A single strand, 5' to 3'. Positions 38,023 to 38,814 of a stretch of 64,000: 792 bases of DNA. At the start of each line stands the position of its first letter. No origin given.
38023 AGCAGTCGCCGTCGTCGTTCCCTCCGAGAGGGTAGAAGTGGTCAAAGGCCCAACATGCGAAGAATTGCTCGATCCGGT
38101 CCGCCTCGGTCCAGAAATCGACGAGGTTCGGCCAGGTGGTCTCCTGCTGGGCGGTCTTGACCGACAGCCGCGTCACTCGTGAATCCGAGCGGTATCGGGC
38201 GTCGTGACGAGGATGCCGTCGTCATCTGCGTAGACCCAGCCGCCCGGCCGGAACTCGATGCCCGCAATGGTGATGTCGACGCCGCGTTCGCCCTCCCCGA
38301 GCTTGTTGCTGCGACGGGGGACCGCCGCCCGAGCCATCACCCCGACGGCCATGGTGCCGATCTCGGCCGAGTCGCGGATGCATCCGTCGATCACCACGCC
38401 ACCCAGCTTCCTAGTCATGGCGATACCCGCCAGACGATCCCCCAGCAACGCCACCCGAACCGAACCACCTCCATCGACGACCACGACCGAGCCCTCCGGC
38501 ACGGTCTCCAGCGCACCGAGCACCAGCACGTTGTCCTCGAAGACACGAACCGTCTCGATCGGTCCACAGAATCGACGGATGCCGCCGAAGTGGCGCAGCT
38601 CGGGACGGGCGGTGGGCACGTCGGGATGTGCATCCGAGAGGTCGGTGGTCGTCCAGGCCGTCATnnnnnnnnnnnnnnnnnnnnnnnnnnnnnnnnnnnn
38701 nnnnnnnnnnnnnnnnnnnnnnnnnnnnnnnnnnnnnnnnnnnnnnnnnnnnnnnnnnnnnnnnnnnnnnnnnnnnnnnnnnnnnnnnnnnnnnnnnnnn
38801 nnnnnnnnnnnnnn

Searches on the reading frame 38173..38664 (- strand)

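Call 93: search_protein_families(library=pfam, proteins=[window:38173-38664:-], max_evalue=0.01)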
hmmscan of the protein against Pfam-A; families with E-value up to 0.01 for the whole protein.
window:38173-38664:- (163 aa): 1 family
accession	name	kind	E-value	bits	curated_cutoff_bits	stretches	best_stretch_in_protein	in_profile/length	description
PF03737.21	RraA-like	-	5.2e-41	140.8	24.5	1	6-153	1-152/152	Aldolase/RraA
